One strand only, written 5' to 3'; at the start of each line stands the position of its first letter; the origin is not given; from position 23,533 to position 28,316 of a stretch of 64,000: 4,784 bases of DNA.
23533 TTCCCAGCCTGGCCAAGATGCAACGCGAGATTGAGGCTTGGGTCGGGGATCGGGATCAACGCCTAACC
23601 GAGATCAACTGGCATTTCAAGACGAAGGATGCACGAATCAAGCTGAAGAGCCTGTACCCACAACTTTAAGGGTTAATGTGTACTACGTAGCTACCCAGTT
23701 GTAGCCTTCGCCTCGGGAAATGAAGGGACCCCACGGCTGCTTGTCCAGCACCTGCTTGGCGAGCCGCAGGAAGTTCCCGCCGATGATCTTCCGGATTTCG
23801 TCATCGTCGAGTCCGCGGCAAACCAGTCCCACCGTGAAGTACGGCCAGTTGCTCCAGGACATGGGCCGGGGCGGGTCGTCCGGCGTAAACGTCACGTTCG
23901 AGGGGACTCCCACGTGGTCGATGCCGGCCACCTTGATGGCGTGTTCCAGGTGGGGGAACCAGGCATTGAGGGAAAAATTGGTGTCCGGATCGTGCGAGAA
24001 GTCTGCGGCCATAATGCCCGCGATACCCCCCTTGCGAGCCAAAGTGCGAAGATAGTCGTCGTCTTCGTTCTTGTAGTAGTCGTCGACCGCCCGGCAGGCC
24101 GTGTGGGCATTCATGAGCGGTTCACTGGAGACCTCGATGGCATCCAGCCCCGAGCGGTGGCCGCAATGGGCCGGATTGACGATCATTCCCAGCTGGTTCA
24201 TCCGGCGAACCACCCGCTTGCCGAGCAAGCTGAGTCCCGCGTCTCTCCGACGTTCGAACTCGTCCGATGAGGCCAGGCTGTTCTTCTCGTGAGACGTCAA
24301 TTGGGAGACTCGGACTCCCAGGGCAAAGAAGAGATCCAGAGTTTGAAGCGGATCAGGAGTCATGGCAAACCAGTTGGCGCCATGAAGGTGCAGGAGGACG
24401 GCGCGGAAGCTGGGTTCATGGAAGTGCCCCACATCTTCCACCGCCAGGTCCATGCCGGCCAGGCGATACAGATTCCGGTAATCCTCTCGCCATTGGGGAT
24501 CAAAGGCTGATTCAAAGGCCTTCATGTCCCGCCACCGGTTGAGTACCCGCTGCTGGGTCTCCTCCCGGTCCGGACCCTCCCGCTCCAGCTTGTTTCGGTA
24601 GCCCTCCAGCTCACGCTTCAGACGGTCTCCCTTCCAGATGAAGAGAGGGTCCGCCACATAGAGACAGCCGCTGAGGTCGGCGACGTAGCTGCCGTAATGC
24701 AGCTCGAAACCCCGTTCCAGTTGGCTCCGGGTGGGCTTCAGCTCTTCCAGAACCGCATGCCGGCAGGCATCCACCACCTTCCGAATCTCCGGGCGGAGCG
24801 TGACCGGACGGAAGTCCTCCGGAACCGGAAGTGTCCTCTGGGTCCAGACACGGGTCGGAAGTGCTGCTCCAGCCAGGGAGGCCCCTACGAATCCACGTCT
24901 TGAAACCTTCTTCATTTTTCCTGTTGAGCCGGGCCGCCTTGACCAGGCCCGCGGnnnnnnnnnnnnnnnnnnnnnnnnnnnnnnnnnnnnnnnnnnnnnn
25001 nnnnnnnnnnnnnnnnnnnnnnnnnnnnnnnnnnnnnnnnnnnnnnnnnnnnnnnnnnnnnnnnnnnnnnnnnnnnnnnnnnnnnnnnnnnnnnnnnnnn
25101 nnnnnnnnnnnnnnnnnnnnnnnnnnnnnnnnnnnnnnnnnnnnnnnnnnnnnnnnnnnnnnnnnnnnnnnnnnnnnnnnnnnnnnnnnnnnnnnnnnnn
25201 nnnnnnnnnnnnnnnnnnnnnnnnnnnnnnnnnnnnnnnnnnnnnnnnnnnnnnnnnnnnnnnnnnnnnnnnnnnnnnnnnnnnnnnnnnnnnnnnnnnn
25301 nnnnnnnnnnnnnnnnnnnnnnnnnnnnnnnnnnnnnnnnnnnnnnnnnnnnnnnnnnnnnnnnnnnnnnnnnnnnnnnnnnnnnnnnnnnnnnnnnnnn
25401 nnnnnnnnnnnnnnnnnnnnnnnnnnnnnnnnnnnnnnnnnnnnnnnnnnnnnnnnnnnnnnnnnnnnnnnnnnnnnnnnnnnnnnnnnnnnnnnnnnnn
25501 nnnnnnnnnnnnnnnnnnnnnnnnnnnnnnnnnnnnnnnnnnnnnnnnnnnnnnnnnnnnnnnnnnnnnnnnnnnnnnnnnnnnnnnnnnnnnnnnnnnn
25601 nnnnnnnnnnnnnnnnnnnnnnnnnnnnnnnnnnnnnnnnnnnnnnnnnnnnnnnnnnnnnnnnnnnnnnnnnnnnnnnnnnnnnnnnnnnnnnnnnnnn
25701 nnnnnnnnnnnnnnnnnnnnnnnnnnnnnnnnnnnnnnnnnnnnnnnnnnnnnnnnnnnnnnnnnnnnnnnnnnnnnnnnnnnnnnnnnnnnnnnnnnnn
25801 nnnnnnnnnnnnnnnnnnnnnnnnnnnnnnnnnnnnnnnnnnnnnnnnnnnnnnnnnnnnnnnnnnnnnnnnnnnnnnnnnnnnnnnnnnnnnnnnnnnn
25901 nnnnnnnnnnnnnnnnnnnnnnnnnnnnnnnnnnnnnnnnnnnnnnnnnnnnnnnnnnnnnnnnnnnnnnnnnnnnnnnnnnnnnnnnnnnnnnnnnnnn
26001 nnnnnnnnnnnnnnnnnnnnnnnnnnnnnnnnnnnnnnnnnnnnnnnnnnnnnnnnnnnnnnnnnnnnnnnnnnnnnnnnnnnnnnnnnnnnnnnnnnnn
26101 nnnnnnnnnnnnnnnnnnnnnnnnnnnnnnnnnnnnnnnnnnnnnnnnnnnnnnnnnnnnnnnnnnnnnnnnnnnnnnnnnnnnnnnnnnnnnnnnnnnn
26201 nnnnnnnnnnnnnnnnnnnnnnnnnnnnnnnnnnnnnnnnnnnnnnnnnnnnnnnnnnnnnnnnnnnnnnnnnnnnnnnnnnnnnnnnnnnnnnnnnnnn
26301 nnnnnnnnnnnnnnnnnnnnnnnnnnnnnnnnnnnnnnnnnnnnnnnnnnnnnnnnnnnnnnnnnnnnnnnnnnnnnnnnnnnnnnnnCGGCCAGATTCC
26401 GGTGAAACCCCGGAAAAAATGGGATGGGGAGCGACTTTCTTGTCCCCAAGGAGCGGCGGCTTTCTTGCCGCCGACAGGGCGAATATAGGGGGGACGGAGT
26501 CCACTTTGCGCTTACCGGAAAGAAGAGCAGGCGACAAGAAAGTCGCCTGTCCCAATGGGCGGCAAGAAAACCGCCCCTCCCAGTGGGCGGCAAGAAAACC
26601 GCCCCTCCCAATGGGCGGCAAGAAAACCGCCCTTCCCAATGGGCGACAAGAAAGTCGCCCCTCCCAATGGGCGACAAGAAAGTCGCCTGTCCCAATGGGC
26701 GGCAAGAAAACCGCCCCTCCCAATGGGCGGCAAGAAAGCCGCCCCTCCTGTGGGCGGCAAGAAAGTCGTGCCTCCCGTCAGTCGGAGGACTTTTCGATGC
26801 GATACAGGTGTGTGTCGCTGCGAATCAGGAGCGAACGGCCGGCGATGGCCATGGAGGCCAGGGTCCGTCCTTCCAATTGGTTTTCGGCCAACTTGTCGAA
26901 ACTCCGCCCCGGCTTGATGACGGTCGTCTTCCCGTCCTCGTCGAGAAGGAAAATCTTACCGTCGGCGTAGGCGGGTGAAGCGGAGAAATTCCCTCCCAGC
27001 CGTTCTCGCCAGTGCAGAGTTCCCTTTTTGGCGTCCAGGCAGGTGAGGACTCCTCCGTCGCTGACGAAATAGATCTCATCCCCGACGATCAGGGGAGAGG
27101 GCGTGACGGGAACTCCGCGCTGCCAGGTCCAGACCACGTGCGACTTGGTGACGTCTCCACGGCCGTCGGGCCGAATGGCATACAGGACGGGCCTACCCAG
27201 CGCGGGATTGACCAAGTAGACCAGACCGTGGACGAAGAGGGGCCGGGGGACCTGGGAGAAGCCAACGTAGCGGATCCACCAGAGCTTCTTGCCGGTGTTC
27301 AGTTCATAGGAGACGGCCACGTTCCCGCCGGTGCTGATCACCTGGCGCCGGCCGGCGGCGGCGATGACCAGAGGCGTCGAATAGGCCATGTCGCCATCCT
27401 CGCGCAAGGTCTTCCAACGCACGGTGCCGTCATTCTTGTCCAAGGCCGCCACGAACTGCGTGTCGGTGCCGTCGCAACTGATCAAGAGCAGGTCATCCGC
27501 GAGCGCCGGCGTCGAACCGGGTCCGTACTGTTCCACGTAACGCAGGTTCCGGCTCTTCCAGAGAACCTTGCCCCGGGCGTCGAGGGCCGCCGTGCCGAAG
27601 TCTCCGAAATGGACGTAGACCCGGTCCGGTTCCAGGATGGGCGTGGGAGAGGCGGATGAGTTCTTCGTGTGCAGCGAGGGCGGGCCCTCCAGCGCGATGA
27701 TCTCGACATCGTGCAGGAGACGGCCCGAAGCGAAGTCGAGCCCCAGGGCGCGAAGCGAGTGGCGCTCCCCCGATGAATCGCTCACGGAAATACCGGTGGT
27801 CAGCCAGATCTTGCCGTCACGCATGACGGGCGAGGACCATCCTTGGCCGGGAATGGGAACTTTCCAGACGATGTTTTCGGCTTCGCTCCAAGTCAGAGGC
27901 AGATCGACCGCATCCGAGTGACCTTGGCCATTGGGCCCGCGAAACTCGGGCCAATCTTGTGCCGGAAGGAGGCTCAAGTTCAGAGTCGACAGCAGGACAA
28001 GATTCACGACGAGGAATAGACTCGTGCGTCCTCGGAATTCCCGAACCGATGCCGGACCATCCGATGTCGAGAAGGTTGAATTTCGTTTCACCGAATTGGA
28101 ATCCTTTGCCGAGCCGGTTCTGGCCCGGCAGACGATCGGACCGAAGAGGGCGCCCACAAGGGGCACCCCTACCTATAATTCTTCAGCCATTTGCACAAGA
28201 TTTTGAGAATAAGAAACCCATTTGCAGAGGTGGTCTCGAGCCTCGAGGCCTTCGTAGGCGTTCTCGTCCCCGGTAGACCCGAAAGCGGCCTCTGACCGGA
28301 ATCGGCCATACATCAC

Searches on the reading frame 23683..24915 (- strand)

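Call 57: search_protein_families(library=pfam, proteins=[window:23683-24915:-], max_evalue=0.0001)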
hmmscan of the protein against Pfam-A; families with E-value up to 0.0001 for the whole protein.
window:23683-24915:- (410 aa): 1 family
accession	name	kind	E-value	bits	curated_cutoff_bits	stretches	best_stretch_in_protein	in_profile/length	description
PF01244.27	Peptidase_M19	-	8.1e-44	150.5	26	1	171-387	105-318/319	Membrane dipeptidase (Peptidase family M19)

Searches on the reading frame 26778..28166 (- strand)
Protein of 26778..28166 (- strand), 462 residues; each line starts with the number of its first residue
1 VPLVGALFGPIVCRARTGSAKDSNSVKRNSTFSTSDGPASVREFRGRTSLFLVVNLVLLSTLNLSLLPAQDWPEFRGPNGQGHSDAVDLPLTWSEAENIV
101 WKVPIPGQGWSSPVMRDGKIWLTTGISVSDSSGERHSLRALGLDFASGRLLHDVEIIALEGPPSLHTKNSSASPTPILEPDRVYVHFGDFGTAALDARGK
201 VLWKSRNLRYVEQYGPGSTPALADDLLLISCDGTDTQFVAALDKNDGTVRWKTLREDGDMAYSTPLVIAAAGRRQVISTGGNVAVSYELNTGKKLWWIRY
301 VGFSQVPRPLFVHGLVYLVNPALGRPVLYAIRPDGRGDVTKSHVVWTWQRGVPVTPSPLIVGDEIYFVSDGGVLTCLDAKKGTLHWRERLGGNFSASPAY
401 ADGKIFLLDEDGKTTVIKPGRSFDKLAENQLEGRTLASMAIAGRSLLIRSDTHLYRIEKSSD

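Call 57: search_protein_families(library=pfam, proteins=[window:26778-28166:-], max_evalue=0.0001)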
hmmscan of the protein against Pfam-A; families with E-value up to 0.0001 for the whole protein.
window:26778-28166:- (462 aa): 2 families
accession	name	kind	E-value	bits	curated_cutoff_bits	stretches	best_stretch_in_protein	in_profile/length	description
PF13360.13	PQQ_2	-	4e-25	89.3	27.6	2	348-416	21-87/233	Outer membrane protein assembly factor BamB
PF13570.13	Beta-prop_ACSF4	-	8.4e-10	39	133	1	219-450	96-319/329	Beta-alanine-activating enzyme, beta-propeller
